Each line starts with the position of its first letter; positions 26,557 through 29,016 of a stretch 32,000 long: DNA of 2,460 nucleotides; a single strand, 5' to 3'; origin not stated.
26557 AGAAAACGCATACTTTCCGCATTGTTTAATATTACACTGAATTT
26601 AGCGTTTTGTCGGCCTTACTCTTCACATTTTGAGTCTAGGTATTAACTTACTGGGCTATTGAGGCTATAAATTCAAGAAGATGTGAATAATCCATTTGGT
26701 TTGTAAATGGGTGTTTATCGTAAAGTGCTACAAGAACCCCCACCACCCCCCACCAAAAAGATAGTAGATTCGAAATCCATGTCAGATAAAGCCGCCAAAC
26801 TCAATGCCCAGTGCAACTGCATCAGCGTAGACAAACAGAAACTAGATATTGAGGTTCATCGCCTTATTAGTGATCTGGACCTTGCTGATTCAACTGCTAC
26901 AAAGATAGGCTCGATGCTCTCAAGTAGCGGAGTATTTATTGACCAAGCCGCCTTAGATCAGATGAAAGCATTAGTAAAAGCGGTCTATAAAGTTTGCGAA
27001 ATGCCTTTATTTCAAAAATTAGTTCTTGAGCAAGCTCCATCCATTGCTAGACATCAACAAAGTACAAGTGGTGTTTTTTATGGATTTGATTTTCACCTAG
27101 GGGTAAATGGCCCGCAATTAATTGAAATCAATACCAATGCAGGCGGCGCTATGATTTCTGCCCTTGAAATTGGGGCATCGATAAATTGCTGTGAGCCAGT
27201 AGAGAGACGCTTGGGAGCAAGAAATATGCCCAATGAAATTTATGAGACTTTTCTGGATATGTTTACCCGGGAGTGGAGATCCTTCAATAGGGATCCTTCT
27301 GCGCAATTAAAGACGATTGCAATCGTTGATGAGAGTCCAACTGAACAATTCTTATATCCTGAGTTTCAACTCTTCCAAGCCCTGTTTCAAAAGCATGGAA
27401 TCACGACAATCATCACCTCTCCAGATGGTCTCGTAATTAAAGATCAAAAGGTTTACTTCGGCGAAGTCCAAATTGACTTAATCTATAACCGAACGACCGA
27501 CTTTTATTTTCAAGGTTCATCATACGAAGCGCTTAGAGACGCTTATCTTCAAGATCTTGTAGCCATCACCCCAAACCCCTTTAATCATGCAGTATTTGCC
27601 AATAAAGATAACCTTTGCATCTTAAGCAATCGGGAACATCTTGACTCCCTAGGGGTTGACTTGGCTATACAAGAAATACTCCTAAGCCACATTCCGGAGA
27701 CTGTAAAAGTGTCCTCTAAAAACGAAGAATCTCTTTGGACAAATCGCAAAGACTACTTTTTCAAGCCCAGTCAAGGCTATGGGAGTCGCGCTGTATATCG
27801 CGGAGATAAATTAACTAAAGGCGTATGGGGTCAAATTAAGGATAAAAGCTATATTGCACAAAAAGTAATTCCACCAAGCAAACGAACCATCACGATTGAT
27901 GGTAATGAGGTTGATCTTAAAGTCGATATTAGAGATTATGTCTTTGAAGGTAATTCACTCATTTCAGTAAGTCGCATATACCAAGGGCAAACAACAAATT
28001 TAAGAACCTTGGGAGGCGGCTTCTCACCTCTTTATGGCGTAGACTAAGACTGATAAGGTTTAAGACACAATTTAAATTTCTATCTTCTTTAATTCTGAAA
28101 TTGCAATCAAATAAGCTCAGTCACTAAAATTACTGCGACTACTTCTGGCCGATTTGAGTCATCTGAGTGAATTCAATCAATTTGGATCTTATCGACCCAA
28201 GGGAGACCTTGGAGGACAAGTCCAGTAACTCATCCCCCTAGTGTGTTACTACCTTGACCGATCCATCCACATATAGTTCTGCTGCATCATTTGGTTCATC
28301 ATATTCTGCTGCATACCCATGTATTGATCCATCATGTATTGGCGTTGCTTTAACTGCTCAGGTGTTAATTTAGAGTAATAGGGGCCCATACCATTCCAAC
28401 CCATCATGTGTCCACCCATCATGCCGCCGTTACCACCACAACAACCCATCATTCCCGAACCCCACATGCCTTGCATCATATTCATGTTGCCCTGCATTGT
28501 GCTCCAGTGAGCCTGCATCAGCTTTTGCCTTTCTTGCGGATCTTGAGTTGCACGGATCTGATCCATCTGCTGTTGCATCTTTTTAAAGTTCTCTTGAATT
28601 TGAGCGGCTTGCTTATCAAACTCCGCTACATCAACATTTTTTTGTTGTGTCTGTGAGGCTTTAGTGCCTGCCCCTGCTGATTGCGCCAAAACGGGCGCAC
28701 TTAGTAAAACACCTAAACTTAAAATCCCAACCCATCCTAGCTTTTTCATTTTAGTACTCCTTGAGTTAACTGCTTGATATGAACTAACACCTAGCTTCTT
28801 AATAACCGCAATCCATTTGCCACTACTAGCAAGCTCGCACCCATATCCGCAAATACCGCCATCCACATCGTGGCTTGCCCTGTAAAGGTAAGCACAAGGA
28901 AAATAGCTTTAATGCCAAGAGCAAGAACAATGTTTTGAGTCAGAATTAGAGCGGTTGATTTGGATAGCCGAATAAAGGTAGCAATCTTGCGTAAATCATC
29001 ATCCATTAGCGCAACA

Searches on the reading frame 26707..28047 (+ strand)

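Call 45: search_protein_families(library=pfam, proteins=[window:26707-28047:+], max_evalue=0.01)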
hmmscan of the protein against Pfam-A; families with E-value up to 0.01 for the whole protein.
window:26707-28047:+ (446 aa): 1 family
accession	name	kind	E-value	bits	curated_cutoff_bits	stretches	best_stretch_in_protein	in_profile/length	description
PF14398.11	ATPgrasp_YheCD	-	0.004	16.9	26.8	0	322-381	22-82/255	YheC/D like ATP-grasp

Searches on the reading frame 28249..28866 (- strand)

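Call 45: search_protein_families(library=pfam, proteins=[window:28249-28866:-], max_evalue=0.01)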
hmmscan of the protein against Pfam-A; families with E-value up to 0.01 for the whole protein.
window:28249-28866:- (205 aa): 1 family
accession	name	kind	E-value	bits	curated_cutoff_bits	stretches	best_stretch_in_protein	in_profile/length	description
PF09903.14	DUF2130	-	0.0034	17.2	26.7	1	60-130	162-231/255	Uncharacterized protein conserved in bacteria (DUF2130)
